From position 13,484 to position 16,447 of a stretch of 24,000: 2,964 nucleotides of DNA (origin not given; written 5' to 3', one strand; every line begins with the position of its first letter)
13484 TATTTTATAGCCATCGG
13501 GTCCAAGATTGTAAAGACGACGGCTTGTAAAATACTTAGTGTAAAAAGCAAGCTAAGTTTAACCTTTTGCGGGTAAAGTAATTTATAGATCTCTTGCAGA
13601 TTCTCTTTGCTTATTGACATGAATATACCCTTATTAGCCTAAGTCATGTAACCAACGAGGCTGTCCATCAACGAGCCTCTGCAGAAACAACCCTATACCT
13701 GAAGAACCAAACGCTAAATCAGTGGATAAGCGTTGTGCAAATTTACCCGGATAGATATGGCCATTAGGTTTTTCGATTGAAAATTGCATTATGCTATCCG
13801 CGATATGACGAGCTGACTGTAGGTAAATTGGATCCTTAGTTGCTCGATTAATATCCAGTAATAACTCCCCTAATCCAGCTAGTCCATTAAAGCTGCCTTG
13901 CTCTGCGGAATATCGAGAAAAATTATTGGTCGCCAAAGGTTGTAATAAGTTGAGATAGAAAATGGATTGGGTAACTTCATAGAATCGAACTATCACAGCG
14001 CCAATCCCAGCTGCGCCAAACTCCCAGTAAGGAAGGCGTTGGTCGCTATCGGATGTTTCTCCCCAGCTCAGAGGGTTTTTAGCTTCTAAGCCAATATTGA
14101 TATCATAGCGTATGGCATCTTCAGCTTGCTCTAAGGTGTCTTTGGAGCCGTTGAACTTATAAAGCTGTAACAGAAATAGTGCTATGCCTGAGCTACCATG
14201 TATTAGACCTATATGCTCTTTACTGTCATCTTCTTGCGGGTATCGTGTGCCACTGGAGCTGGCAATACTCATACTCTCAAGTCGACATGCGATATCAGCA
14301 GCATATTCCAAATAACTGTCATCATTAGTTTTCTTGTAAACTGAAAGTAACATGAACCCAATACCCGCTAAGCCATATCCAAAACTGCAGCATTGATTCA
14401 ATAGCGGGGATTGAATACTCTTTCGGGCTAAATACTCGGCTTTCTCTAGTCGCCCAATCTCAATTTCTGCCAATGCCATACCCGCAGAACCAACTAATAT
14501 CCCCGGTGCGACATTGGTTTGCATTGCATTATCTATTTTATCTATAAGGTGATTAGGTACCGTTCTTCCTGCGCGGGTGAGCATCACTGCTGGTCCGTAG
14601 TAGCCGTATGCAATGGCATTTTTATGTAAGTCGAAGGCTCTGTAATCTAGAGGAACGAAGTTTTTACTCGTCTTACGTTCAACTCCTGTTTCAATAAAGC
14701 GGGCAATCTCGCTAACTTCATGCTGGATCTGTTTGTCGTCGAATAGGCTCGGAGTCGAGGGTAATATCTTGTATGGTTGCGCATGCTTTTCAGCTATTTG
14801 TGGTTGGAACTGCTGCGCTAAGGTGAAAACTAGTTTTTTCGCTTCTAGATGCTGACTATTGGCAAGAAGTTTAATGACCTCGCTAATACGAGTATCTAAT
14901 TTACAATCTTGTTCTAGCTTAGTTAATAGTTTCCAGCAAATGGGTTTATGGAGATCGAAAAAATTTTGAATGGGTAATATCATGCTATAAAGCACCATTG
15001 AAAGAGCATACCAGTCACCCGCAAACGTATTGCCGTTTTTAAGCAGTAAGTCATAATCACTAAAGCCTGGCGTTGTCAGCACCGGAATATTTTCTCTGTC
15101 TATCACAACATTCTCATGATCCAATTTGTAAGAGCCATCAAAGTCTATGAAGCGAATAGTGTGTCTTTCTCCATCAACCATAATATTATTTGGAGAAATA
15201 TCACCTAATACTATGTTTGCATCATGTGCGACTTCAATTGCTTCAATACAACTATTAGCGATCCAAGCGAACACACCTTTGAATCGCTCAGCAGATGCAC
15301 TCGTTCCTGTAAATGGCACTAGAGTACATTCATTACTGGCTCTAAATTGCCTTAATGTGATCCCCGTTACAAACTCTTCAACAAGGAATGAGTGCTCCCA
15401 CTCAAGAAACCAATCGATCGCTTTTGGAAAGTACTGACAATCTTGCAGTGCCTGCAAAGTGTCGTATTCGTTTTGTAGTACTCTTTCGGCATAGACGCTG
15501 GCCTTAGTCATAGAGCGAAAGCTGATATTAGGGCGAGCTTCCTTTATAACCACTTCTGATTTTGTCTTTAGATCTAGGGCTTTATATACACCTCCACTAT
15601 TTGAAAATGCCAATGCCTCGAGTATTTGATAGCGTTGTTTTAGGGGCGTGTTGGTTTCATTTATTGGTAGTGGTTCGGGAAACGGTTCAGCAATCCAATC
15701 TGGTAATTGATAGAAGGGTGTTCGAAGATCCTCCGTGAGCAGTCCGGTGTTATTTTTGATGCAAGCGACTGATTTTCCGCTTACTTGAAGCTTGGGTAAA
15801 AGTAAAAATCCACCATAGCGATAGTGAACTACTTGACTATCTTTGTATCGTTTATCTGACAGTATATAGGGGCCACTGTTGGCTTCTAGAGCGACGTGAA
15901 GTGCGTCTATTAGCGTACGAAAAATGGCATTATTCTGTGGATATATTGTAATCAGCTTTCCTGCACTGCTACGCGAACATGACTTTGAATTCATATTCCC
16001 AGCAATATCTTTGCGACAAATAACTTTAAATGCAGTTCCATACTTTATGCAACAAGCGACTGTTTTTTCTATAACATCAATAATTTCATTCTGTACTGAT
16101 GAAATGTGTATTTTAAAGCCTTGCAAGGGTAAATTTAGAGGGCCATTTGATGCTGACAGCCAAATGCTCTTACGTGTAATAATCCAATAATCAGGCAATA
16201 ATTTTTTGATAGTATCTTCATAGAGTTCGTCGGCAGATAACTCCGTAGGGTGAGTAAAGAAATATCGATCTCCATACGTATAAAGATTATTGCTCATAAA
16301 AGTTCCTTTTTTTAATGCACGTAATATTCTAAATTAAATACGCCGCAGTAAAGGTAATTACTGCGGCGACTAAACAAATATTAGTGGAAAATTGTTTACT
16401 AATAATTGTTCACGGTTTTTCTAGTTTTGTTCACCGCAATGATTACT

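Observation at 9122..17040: AHL quorum-sensing module physically coupled to a class III lanthipeptide operon in a gammaproteobacterial island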

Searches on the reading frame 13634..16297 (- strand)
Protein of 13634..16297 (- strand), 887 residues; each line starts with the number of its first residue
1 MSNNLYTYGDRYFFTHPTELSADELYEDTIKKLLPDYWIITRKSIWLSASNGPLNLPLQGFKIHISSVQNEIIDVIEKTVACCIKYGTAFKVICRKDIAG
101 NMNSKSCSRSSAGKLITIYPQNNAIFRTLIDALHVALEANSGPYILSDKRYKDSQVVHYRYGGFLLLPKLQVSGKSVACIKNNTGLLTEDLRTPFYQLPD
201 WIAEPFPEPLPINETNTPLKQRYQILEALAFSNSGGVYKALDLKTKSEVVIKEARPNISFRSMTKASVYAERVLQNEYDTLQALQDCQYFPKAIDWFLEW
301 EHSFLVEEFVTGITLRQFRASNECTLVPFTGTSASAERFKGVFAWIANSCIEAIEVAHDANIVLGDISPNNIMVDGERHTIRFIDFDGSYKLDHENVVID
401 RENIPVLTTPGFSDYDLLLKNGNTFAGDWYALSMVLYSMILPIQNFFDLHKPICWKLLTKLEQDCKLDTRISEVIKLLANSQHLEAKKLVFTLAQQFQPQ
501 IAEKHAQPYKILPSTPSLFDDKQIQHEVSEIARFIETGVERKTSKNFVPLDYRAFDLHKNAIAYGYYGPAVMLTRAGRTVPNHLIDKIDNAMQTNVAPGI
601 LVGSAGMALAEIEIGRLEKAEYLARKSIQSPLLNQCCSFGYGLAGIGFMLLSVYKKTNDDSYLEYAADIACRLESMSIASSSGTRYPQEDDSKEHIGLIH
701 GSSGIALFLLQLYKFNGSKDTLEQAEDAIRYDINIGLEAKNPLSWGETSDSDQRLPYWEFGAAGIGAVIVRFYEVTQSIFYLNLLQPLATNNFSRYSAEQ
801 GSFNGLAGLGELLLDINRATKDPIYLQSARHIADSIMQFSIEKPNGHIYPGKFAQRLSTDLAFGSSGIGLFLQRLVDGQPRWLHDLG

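Call 4: search_protein_families(library=pfam, proteins=[window:13634-16297:-], max_evalue=0.01)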
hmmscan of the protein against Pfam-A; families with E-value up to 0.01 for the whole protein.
window:13634-16297:- (887 aa): 5 families
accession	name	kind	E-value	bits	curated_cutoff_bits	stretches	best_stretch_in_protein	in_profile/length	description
PF25816.1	RamC_N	-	2.7e-51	174.2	27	1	29-208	4-181/191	RamC, N-terminal domain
PF05147.19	LANC_like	-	3e-25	89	23.2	1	563-880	8-342/350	Lanthionine synthetase C-like protein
PF00069.31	Pkinase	-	1.5e-14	54.5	31.7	1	233-468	11-220/263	Protein kinase domain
PF01163.29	RIO1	-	0.00011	22.3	22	1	264-396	45-158/187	RIO domain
PF03109.22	ABC1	-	0.0078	15.8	22.9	0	302-392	142-217/244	ABC1 atypical kinase-like domain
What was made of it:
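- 13634..16297 (-): Class III lanthionine synthetase LanKC (lyase, kinase and cyclase domains). RamC_N, Pkinase and LANC_like domains (call 4).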

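Call 5: search_protein_families(library=ncbifam, proteins=[window:13634-16297:-], max_evalue=0.01)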
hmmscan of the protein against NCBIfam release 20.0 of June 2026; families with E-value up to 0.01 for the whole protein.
window:13634-16297:- (887 aa): 8 families
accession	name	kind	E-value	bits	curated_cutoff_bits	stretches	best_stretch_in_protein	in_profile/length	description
NF038151.1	lanthi_synth_III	equivalog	6.4e-192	640.1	575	1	5-873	3-833/833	class III lanthionine synthetase LanKC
NF038150.1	lanthi_synth_IV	equivalog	1.6e-126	423.7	650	1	38-882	1-850/851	class IV lanthionine synthetase LanL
TIGR03897.1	lanti_2_LanM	subfamily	9.1e-21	73.4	304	1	634-876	689-930/932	type 2 lanthipeptide synthetase LanM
NF047741.1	antiphage_MADS6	equivalog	3.8e-12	45.5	460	1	222-507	190-471/612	methylation-associated defense system protein kinase MAD6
NF033483.0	PknB_PASTA_kin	equivalog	8.9e-09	34.9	450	1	219-386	5-151/563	Stk1 family PASTA domain-containing Ser/Thr kinase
NF058632.1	SerThrKinPrkT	equivalog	8.2e-05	21.8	280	1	221-389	21-165/322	serine/threonine protein kinase PrkT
NF052427.1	StpK7MSMEG_1200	equivalog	0.0011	17.5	900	1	222-389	8-155/601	serine/threonine protein kinase StpK7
NF041408.1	XopAU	subfamily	0.0045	16.6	450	1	353-386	340-373/498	XopAU family type III secretion system effector serine/threonine kinase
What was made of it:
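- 13634..16297 (-): NF038151 scores 640 bits against a cut-off of 575 (call 5).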

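Call 9: find_encoding_contigs(protein=window:13634-16297:-, flank=10000, max_places=10)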
Protein window:13634-16297:- (887 aa): no gene with exactly this product is on record in the collection.
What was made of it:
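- Tried and rejected: It found no contig (call 9).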

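Call 11: find_homologous_proteins(query=window:13634-16297:-, max_evalue=1e-20)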
Query window:13634-16297:- (887 aa): 681 proteins with E <= 1e-20 among 8000 candidates; the best 120 are listed.
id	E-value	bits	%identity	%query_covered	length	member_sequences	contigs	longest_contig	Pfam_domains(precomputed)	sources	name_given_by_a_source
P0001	0.0e+0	2045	100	100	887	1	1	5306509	PF00069.32,PF25816.2,PF05147.20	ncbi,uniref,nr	ncbi:class III lanthionine synthetase LanKC [Shewanella sp. KX20019]|uniref:class III lanthionine sy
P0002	0.0e+0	1213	60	100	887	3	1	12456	PF00069.32,PF25816.2,PF07470.20,PF07944.19,PF05147.20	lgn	-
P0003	0.0e+0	1210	59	100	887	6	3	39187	PF00069.32,PF25816.2,PF05147.20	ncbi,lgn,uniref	ncbi:class III lanthionine synthetase LanKC [Shewanella sp.]|uniref:class III lanthionine synthetase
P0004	0.0e+0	1095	55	100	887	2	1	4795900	PF00069.32,PF25816.2,PF05147.20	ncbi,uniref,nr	ncbi:class III lanthionine synthetase LanKC [Ferrimonas sp. SCSIO 43195]|uniref:class III lanthionin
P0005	0.0e+0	1088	53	100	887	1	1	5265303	PF00069.32,PF25816.2,PF07470.20,PF05147.20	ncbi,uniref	ncbi:class III lanthionine synthetase LanKC [Microbulbifer sp. EKSA005]|uniref:class III lanthionine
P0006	1.7e-257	875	47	100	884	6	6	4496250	PF00069.32,PF25816.2,PF05147.20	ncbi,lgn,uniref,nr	ncbi:class III lanthionine synthetase LanKC [Pseudoalteromonas sp. R3]|uniref:class III lanthionine 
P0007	8.1e-257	873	45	100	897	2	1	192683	PF00069.32,PF25816.2,PF05147.20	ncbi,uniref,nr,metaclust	ncbi:hypothetical protein WG68_07965 [Arsukibacterium ikkense]|uniref:Protein kinase domain-containi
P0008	2.1e-256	871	45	100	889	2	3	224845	PF00069.32,PF25816.2,PF05147.20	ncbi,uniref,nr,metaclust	ncbi:hypothetical protein N474_08895 [Pseudoalteromonas luteoviolacea CPMOR-2]|uniref:Protein kinase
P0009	2.3e-256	871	46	100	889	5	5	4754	PF00069.32,PF25816.2,PF01163.29,PF05147.20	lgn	-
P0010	5.7e-254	863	45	100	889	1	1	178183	PF00069.32,PF25816.2,PF05147.20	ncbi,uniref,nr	ncbi:class III lanthionine synthetase LanKC [Pseudoalteromonas sp. SMS1]|uniref:class III lanthionin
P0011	3.8e-246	837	45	100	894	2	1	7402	PF00069.32,PF25816.2,PF05147.20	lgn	-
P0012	2.3e-244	831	45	100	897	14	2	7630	PF00069.32,PF25816.2,PF05147.20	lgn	-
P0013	2.2e-240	818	44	100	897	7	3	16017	PF00069.32,PF25816.2,PF05147.20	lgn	-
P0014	3.2e-239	814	44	100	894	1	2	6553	PF00069.32,PF25816.2,PF05147.20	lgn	-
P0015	4.4e-239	814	44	100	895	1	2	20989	PF00069.32,PF25816.2,PF05147.20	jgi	jgi:hypothetical protein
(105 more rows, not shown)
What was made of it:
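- Tried and rejected: The source organism came from the homology search instead (call 11).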

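Call 14: find_related_loci(query=A1, collection=genome_contigs, flank=10000)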
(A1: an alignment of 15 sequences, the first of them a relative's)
Query A1 (887 aa) in genome_contigs; peptide patterns used: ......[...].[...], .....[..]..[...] (x = any residue, [..] = any of these).
254 stretches matched a pattern; 216 encode a relative of the query (tblastn E <= 1e-3); the best 80 are kept; 80 distinct loci.
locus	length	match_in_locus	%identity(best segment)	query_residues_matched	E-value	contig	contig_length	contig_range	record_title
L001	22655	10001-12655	55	1-886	0e+0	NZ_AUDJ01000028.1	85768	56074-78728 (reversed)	Ferrimonas kyonanensis DSM 18153 H598DRAFT_scaffold00017.17_C, whole genome shotgun sequence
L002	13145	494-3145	46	1-886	0e+0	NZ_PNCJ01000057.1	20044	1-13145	Pseudoalteromonas rubra strain S2599 S2599_S27_L001_R1_001__paired__contig_57, whole genome shotgun sequence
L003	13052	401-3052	46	1-886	0e+0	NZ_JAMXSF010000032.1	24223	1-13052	Pseudoalteromonas sp. XMcav2-N NODE_32_length_24223_cov_35.472983, whole genome shotgun sequence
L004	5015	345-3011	45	1-886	0e+0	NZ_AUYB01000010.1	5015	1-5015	Pseudoalteromonas luteoviolacea DSM 6061 contig_107, whole genome shotgun sequence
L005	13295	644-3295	47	1-886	0e+0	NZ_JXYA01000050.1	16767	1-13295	Pseudoalteromonas rubra strain S2471 contig0050, whole genome shotgun sequence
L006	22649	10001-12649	45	1-886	0e+0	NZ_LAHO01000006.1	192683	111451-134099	Arsukibacterium ikkense strain GCM72 contig_15, whole genome shotgun sequence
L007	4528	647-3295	45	1-886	0e+0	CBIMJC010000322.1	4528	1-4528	MAG TPA_asm: uncultured Rheinheimera sp. isolate SRR16817032_binner123_Refined_12 genome assembly, contig: ERZ27393366.7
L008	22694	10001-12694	45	1-887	0e+0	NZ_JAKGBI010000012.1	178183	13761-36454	Pseudoalteromonas sp. SMS1 scaffold_10, whole genome shotgun sequence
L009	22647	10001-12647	45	1-886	0e+0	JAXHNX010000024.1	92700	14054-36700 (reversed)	MAG: Rheinheimera sp. isolate Salar_de_Ascotan_water_MAG_AWA15 contig_2522_polypolish, whole genome shotgun sequence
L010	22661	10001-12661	59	1-887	0e+0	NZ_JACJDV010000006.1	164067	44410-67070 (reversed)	Shewanella sp. SR44-3 NODE_6_length_164067_cov_10.9, whole genome shotgun sequence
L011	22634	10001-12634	34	2-886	3e-147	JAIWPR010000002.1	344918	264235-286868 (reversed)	Luteimonas sp. Y-2-2-4F Scaffold1_2, whole genome shotgun sequence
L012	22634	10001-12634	34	2-886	8e-147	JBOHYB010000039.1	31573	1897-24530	MAG: Lysobacter sp. isolate SD8048_metabat2.bin.17 NODE_117_length_31573_cov_6.139127, whole genome shotgun sequence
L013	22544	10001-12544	35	26-886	3e-144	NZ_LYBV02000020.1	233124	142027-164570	Saccharicrinis aurantiacus strain HQYD1 contig20, whole genome shotgun sequence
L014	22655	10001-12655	32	2-886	6e-142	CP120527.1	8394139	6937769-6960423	Myxococcaceae bacterium GXIMD 01537 chromosome, complete genome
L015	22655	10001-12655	34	1-886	8e-142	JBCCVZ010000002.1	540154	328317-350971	MAG: Acidobacteriota bacterium isolate P01_E01_bin.5 k141_1767293_length_540154_cov_41.5905, whole genome shotgun sequen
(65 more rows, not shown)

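Call 18: search_protein_families(library=pfam, proteins=[L010:5947-7059:+, L010:7071-8333:+, L010:14375-15127:-, L010:15377-17794:-, L010:17787-18488:-, L010:18506-19774:-, L010:19799-20731:-, L010:20986-21576:+], max_evalue=0.001)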
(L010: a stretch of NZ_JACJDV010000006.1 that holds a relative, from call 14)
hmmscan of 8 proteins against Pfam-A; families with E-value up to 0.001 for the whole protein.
L010:5947-7059:+ (370 aa): 2 families
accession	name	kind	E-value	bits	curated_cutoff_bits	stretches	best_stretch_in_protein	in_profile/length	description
PF00696.33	AA_kinase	-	1.8e-42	146.1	24.9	1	7-234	1-234/234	Amino acid kinase family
PF01472.26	PUA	-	0.00032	21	24.8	0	295-332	19-56/74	PUA domain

L010:7071-8333:+ (420 aa): 1 family
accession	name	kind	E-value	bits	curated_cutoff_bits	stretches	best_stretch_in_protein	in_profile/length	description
PF00171.27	Aldedh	-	3.3e-18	65.9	23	1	45-289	59-298/461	Aldehyde dehydrogenase family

L010:14375-15127:- (250 aa): 2 families
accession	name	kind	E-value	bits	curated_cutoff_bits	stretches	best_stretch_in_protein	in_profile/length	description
PF03472.21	Autoind_bind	-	5e-29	101.2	23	1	24-166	2-142/149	Autoinducer binding domain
PF00196.25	GerE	-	2.6e-17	62.6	23.5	1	185-240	2-57/57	Bacterial regulatory proteins, luxR family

L010:15377-17794:- (805 aa): 2 families
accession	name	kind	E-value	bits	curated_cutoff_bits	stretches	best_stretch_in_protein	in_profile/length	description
PF02687.27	FtsX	-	1.5e-23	83.6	25.5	2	282-391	3-115/120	FtsX-like permease C-terminal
PF12704.14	MacB_PCD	-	1.1e-12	49.1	27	1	20-234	1-206/207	MacB-like periplasmic core domain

L010:17787-18488:- (233 aa): 4 families
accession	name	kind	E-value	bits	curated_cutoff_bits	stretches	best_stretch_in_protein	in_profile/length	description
PF00005.33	ABC_tran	-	5.1e-34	118.2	25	1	21-169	1-136/137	ABC transporter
PF13304.12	AAA_21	-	1.8e-07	32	27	0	111-200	220-299/304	AAA domain, putative AbiEii toxin, Type IV TA system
PF02463.25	SMC_N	-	2.2e-06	27.7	40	1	31-211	24-209/220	RecF/RecN/SMC N terminal domain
PF03215.21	Rad17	-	9.7e-05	22.8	23.8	1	7-53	23-67/186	Rad17 P-loop domain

L010:18506-19774:- (422 aa): 3 families
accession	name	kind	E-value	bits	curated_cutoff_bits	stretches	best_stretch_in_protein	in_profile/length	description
PF13437.12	HlyD_3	-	3.6e-12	47.4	22.2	1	240-328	2-96/106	HlyD family secretion protein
PF16576.10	HlyD_D23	-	1.5e-08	34.6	30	1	181-317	55-191/214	Barrel-sandwich domain of CusB or HlyD membrane-fusion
PF12700.13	HlyD_2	-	0.00016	21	25.1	0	56-380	42-369/416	HlyD family secretion protein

L010:19799-20731:- (310 aa): 0 families

L010:20986-21576:+ (196 aa): 2 families
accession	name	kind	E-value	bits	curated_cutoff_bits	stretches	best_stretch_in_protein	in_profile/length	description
PF00765.23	Autoind_synth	-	4.4e-32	111.5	24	1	18-191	6-178/183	Autoinducer synthase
PF13444.12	Acetyltransf_5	-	8.6e-07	30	22.4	1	28-113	1-89/102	Acetyltransferase (GNAT) domain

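Call 19: search_protein_families(library=pfam, proteins=[L001:6339-7244:-, L001:7066-7938:+, L001:8187-8810:+, L001:15298-17808:-, L001:17810-18736:-, L001:19932-20669:-, L001:20932-22614:-, L001:14525-14797:+, L001:14846-15118:+, L001:19300-19581:-], max_evalue=0.001)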
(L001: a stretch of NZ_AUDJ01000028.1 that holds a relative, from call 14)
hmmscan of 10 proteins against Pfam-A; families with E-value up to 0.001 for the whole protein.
L001:6339-7244:- (301 aa): 2 families
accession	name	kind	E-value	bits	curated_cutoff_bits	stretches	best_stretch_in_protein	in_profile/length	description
PF03466.25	LysR_substrate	-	1.4e-41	142.7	28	1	95-295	5-207/209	LysR substrate binding domain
PF00126.33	HTH_1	-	7.4e-20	71.1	26.6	1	8-67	1-60/60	Bacterial regulatory helix-turn-helix protein, lysR family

L001:7066-7938:+ (290 aa): 6 families
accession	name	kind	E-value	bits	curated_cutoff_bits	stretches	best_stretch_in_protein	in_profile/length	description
PF13561.12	adh_short_C2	-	6.8e-19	68.8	27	1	123-265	44-193/236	Enoyl-(Acyl carrier protein) reductase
PF00106.31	adh_short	-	1.1e-14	54.9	26.6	1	127-252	54-187/195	short chain dehydrogenase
PF23441.1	SDR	-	1.6e-09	38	27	1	136-271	79-219/258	SDR-like rossmann domain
PF08659.16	KR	-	2.2e-07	31.4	22.6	1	127-230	58-163/180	KR domain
PF01370.27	Epimerase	-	1.6e-06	28.1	20.9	1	94-186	1-100/240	NAD dependent epimerase/dehydratase family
PF04321.23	RmlD_sub_bind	-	5.2e-06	26.2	27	1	92-172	1-77/287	RmlD substrate binding domain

L001:8187-8810:+ (207 aa): 6 families
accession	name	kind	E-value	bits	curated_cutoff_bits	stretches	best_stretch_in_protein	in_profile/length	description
PF13561.12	adh_short_C2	-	2.7e-17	63.6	27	1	36-186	48-201/236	Enoyl-(Acyl carrier protein) reductase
PF00106.31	adh_short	-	8.8e-13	48.6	26.6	1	36-161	54-187/195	short chain dehydrogenase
PF08659.16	KR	-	4.1e-08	33.8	22.6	1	36-138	58-162/180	KR domain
PF01370.27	Epimerase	-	8.1e-07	29.1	20.9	1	3-99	1-104/240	NAD dependent epimerase/dehydratase family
PF23441.1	SDR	-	1.3e-05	25.1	27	1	105-196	143-229/258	SDR-like rossmann domain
PF04321.23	RmlD_sub_bind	-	1.7e-05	24.5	27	1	1-79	1-75/287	RmlD substrate binding domain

L001:15298-17808:- (836 aa): 3 families
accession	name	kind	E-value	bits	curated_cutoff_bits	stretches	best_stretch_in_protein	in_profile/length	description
PF00270.35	DEAD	-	2.7e-17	63.5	26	1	135-277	1-145/167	DEAD/DEAH box helicase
PF00271.37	Helicase_C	-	5.2e-09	36.8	23.5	1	407-506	15-109/110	Helicase conserved C-terminal domain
PF04851.21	ResIII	-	3.5e-07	30.7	22.5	1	142-264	20-140/164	Type III restriction enzyme, res subunit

L001:17810-18736:- (308 aa): 1 family
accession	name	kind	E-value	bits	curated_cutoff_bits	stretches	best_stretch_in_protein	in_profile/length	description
PF08878.16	HamA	-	4.9e-50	170.9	25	1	54-293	1-230/230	HamA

L001:19932-20669:- (245 aa): 2 families
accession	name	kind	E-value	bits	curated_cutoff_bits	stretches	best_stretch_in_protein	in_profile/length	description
PF03472.21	Autoind_bind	-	8.8e-31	106.9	23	1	19-161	2-142/149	Autoinducer binding domain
PF00196.25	GerE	-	1.6e-16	60.1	23.5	1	180-235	2-57/57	Bacterial regulatory proteins, luxR family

L001:20932-22614:- (560 aa): 1 family
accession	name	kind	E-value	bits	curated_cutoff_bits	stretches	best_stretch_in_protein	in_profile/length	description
PF02687.27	FtsX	-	1.1e-24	87.3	25.5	2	440-547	2-114/120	FtsX-like permease C-terminal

L001:14525-14797:+ (90 aa): 1 family
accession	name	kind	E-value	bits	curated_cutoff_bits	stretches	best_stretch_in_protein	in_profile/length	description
PF00589.27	Phage_integrase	-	8.5e-07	29.3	27.1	1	2-86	42-124/172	Phage integrase family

L001:14846-15118:+ (90 aa): 0 families

L001:19300-19581:- (93 aa): 0 families

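Call 27: find_encoding_contigs(protein=P0003, flank=10000, max_places=4)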
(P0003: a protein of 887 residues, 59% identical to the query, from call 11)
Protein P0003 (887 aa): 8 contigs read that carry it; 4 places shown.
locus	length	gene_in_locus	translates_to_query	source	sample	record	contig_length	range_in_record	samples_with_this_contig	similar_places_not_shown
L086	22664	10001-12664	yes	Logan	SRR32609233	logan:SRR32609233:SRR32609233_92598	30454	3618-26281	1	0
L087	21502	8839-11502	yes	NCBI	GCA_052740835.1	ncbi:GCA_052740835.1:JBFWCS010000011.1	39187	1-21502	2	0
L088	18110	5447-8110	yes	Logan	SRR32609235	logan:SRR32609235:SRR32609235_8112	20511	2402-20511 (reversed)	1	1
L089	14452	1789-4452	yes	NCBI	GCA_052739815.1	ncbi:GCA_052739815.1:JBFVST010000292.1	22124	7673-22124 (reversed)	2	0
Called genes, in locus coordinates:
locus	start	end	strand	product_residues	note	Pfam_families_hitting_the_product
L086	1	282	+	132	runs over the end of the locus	PF07963:N_methyl (weak), PF02501:T2SSI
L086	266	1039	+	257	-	PF07963:N_methyl, PF11612:T2SSJ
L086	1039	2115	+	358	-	PF21687:T2SSK_1st, PF03934:T2SSK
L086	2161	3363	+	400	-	PF05134:T2SSL, PF12693:GspL_C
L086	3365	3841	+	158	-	PF04612:T2SSM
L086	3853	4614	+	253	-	PF01203:T2SSN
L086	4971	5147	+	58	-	-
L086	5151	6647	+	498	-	PF00474:SSF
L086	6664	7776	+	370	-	PF00696:AA_kinase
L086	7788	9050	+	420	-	PF00171:Aldedh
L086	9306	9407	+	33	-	-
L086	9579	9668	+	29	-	-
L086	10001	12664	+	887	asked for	PF25816:RamC_N, PF00069:Pkinase, PF05147:LANC_like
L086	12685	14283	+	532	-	PF00664:ABC_membrane, PF00005:ABC_tran, PF02463:SMC_N (faint)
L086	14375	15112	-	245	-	PF03472:Autoind_bind, PF00196:GerE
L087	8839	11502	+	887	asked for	PF25816:RamC_N, PF00069:Pkinase, PF05147:LANC_like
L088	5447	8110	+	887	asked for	PF25816:RamC_N, PF00069:Pkinase, PF05147:LANC_like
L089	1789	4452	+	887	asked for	PF25816:RamC_N, PF00069:Pkinase, PF05147:LANC_like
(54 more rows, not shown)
